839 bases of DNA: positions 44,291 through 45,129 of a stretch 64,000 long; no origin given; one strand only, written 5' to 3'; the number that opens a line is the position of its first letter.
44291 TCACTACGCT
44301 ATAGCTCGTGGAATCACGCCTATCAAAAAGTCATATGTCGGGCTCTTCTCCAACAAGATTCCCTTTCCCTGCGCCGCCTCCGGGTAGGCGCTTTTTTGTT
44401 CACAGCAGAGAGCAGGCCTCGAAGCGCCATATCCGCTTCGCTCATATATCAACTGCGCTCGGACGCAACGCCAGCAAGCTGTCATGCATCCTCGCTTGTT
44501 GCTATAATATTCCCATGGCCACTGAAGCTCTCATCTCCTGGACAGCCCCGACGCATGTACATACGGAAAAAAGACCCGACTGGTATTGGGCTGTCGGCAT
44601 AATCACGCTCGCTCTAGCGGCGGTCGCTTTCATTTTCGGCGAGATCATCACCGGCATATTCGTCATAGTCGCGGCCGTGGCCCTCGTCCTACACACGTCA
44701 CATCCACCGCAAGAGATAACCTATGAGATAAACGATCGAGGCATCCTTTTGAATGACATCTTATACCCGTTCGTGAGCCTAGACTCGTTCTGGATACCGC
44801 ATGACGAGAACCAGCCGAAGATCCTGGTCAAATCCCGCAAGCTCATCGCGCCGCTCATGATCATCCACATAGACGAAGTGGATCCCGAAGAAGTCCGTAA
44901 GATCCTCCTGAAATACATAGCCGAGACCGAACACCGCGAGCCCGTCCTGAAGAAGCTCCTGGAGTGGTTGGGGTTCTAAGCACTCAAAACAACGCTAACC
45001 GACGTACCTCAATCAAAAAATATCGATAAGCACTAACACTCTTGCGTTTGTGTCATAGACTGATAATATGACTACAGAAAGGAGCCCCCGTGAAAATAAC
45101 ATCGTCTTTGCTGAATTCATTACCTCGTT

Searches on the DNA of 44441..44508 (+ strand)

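Call 54: build_rna_model(alignment_id=A3)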
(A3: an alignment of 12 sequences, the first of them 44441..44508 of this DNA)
Model R1 built from alignment A3 (12 sequences, 73 columns); structure: RNAalifold consensus.
model positions 68; base pairs 17; branch points 0; effective number of sequences 2.65; information 0.827 bits per position. Calibrated on 0.2 Mb of random sequence (short: E-values are rough).
structure used (alignment columns):
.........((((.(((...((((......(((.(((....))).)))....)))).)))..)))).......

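Call 55: search_with_rna_model(model_id=R1, source=window, filters=off, max_evalue=10)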
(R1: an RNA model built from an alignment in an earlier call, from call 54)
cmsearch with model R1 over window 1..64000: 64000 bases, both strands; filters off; matches with E-value up to 10: 8.
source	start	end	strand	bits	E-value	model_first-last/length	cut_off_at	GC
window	58803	58870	+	89.9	6.4e-22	1-68/68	no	0.51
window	44441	44508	+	82.2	8.7e-20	1-68/68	no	0.5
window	58805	58872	-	13.4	0.69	1-68/68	no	0.51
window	44443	44510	-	11.8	1.9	1-68/68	no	0.49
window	3154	3212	+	11.1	3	1-68/68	no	0.59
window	35379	35397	+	10.5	4.3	1-68/68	no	0.32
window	7909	7948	-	9.5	8.5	1-68/68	no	0.4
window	11765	11794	+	9.2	9.8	1-68/68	no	0.6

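Call 57: search_with_rna_model(model_id=R1, sources=[L001, L002, L003, L004, L006, L008, L009, L010, L011, L012, L013, L014, L015, L016, L017, L018, L020, L022, L023, L024, L025, L026, L027, L028], max_evalue=1)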
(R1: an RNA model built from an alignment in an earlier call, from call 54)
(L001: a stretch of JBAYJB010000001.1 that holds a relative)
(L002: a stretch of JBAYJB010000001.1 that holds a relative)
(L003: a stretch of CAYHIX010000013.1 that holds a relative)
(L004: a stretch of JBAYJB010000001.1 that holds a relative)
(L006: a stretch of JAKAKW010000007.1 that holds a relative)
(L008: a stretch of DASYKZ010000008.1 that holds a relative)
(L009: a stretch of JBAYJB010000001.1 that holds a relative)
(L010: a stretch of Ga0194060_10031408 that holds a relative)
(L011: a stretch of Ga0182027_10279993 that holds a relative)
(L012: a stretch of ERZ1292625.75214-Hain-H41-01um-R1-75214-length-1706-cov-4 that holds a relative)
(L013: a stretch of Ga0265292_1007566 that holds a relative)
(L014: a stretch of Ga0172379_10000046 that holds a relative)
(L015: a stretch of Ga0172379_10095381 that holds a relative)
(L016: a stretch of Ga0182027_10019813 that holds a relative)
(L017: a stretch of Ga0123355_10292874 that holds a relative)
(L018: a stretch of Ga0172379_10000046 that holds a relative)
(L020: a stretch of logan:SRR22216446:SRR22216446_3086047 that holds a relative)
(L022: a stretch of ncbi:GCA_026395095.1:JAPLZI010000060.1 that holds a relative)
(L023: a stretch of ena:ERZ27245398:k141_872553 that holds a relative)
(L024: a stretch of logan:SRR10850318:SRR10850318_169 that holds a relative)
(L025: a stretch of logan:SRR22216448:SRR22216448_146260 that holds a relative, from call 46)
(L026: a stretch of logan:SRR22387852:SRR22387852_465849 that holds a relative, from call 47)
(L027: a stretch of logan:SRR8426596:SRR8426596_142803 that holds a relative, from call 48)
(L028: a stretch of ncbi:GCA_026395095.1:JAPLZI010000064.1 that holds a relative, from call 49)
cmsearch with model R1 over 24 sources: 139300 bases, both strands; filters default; matches with E-value up to 1: 26.
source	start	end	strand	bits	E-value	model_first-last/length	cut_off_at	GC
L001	2810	2877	-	89.7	1.7e-21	1-68/68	no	0.53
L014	6973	7040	-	89.7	1.7e-21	1-68/68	no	0.53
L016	605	673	+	84.8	3.7e-20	1-68/68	no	0.49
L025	2795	2862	+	84.3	4.8e-20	1-68/68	no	0.49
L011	819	887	-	83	1.1e-19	1-68/68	no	0.48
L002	2175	2242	-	82.9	1.2e-19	1-68/68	no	0.46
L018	8717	8784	-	82.9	1.2e-19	1-68/68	no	0.46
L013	3992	4059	-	80.4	5.7e-19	1-68/68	no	0.5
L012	572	642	-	78.7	1.7e-18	1-68/68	no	0.54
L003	968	1036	-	78.7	1.8e-18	1-68/68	no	0.36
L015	2015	2083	+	77.1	4.7e-18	1-68/68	no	0.38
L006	6838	6907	+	76.3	7.8e-18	1-68/68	no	0.36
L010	2602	2668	-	74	3.4e-17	1-68/68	no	0.48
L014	1253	1327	+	35.5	1.3e-06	1-68/68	no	0.55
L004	1784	1852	-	31.8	1.4e-05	1-68/68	no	0.45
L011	817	885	+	20.8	0.014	1-68/68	no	0.48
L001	2808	2874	+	20.3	0.019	1-68/68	no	0.52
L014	6971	7037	+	20.3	0.019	1-68/68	no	0.52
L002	2173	2240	+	19.8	0.026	1-68/68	no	0.46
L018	8715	8782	+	19.8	0.026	1-68/68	no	0.46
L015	2017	2085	-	18.3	0.068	1-68/68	no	0.38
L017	1213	1284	-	17.8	0.093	1-68/68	no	0.54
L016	607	675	-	16.6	0.2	1-68/68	no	0.49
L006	6840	6909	-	15.2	0.49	1-68/68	no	0.37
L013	4009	4039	+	15.1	0.53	21-51/68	no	0.48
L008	7773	7860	+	14.5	0.78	1-68/68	no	0.42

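Call 67: search_with_rna_model(model_id=R1, sources=[window, L001, L002, L003, L004, L006, L010, L011, L012, L013, L014, L015, L016, L025], max_evalue=0.0001, make_alignment=true)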
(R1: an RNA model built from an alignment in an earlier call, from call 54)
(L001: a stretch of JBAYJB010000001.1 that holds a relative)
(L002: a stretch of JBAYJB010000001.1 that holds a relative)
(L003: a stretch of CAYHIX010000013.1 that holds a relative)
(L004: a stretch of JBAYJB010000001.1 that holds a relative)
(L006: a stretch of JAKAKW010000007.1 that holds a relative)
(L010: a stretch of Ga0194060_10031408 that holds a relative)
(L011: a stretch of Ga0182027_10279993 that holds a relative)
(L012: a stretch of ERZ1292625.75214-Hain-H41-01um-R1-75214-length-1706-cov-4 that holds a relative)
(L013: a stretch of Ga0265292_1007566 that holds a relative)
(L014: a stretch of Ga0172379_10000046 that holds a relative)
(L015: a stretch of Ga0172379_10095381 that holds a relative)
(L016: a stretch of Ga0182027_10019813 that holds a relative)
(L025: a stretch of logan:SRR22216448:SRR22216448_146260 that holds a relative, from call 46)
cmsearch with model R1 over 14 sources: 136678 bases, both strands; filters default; matches with E-value up to 0.0001: 16.
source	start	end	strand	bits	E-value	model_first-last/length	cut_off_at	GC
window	58803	58870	+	89.9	1.4e-21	1-68/68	no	0.51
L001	2810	2877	-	89.7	1.6e-21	1-68/68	no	0.53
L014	6973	7040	-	89.7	1.6e-21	1-68/68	no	0.53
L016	605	673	+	84.8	3.6e-20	1-68/68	no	0.49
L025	2795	2862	+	84.3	4.7e-20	1-68/68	no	0.49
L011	819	887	-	83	1.1e-19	1-68/68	no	0.48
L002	2175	2242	-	82.9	1.2e-19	1-68/68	no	0.46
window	44441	44508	+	82.2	1.9e-19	1-68/68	no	0.5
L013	3992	4059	-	80.4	5.6e-19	1-68/68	no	0.5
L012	572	642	-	78.7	1.7e-18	1-68/68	no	0.54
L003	968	1036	-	78.7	1.7e-18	1-68/68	no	0.36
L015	2015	2083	+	77.1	4.6e-18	1-68/68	no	0.38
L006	6838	6907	+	76.3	7.7e-18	1-68/68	no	0.36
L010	2602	2668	-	74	3.3e-17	1-68/68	no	0.48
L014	1253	1327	+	35.5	1.3e-06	1-68/68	no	0.55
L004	1784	1852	-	31.8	1.3e-05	1-68/68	no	0.45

Alignment A5: 16 matches aligned to the model, 83 columns, each read 5' to 3' on its own strand. Consensus structure (alignment columns), stored with it:
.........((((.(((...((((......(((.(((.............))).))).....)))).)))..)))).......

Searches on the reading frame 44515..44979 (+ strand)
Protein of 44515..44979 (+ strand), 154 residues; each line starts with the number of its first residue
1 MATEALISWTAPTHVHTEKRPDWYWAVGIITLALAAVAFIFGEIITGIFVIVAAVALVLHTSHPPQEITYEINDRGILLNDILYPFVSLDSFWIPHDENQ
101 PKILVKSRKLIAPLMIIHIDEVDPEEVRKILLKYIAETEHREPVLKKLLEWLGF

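Call 17: search_protein_families(library=pfam, proteins=[window:44515-44979:+], max_evalue=0.01)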
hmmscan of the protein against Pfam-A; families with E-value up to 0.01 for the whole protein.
window:44515-44979:+ (154 aa): 1 family
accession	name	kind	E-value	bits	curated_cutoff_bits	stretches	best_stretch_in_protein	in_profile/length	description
PF18923.6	DUF5673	-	0.0007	20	26.7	1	71-134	4-64/66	Domain of unknown function (DUF5673)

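Call 45: find_homologous_proteins(query=window:44515-44979:+, max_evalue=1e-10)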
Query window:44515-44979:+ (154 aa): 526 proteins with E <= 1e-10 among 604 candidates; the best 120 are listed.
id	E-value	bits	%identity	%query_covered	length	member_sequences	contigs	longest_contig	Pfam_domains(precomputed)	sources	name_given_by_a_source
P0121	6.0e-94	330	96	100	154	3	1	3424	-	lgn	-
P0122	7.0e-79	281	77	100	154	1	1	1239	-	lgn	-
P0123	6.9e-78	278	78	100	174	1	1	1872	-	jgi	jgi:hypothetical protein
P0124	7.8e-78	278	81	100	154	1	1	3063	-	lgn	-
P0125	2.7e-76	273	79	100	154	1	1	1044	-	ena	-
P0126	3.6e-76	272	77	100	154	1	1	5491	-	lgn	-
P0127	4.2e-74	266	73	100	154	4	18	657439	-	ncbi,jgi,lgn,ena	ncbi:MAG: hypothetical protein ABSF56_01380 [Minisyncoccia bacterium]|jgi:hypothetical protein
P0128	8.7e-74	265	73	100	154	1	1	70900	-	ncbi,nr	ncbi:MAG: hypothetical protein NT077_04255 [Candidatus Taylorbacteria bacterium]|nr:hypothetical pro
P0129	1.1e-73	264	75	100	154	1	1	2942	-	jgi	-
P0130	1.3e-73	264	76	100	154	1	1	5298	-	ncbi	ncbi:MAG: hypothetical protein RL536_418 [Candidatus Parcubacteria bacterium]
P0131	2.6e-73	263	75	100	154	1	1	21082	-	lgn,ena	-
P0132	3.2e-73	263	74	100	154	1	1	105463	-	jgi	jgi:hypothetical protein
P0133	6.2e-73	262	73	100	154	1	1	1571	-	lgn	-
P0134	7.5e-73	262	73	100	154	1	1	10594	-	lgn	-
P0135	1.3e-72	261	71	100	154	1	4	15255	-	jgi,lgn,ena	-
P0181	6.5e-69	249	71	100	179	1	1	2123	-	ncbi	-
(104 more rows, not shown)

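Call 46: find_encoding_contigs(protein=P0121, flank=3000, max_places=1)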
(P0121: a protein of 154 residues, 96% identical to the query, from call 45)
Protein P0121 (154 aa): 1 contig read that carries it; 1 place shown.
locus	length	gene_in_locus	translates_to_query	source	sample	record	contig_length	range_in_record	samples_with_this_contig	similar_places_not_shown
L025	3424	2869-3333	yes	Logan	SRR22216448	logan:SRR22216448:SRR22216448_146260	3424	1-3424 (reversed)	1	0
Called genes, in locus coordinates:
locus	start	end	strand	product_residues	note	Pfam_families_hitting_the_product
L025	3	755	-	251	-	?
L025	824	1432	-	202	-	PF09335:VTT_dom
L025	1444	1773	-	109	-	PF01588:tRNA_bind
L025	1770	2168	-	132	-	PF03652:RuvX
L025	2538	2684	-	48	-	-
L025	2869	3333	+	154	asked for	-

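Call 47: find_encoding_contigs(protein=P0124, flank=3000, max_places=1)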
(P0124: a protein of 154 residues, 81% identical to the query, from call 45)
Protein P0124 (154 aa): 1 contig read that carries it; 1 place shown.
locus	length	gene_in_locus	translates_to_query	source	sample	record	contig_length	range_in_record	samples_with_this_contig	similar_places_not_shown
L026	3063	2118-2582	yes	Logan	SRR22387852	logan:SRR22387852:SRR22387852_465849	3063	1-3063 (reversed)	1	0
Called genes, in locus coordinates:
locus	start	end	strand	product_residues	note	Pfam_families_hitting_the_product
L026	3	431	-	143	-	?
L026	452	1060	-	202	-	PF09335:VTT_dom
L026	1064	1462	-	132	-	PF03652:RuvX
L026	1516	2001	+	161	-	PF01844:HNH (weak), PF13392:HNH_3 (weak)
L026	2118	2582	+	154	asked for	-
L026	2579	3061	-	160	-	?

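Call 48: find_encoding_contigs(protein=P0126, flank=3000, max_places=1)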
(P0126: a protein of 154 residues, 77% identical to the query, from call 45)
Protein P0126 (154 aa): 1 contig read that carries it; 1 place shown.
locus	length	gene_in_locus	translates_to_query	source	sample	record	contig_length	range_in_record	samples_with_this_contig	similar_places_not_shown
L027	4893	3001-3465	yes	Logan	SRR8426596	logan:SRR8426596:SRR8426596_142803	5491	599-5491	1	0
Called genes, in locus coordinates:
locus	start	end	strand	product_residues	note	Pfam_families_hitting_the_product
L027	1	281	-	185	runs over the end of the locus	-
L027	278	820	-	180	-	-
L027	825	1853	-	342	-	PF11104:PilM_2 (faint)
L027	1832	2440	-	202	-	PF09335:VTT_dom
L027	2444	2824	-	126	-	PF03652:RuvX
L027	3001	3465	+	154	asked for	-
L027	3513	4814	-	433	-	PF08843:AbiEii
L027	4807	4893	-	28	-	?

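Call 49: find_encoding_contigs(protein=P0128, flank=3000, max_places=1)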
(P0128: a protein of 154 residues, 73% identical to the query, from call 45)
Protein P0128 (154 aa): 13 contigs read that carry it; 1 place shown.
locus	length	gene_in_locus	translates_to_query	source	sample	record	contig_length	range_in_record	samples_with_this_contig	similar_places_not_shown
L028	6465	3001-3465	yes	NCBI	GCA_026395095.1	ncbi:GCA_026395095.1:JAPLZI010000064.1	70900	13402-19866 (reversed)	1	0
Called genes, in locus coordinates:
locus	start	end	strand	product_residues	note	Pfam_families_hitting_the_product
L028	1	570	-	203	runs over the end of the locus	PF09335:VTT_dom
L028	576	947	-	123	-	PF01588:tRNA_bind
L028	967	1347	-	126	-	PF03652:RuvX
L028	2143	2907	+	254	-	-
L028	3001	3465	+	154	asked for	-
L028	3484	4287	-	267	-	PF00224:PK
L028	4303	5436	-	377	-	PF01180:DHO_dh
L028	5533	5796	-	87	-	PF01649:Ribosomal_S20p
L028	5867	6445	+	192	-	PF01330:RuvA_N, PF00633:HHH (faint), PF14520:HHH_5, PF07499:RuvA_C (weak)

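Call 96: find_encoding_contigs(protein=P0181, flank=1500, max_places=1)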
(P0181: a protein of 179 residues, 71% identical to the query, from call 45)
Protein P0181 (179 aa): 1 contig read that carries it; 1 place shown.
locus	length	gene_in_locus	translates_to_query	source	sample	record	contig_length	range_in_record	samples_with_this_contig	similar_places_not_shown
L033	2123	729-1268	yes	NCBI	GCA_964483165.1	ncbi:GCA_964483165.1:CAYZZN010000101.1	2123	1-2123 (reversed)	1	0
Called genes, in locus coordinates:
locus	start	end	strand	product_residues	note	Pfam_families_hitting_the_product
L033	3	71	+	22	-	?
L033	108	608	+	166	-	PF13392:HNH_3 (weak)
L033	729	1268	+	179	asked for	-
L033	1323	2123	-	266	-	?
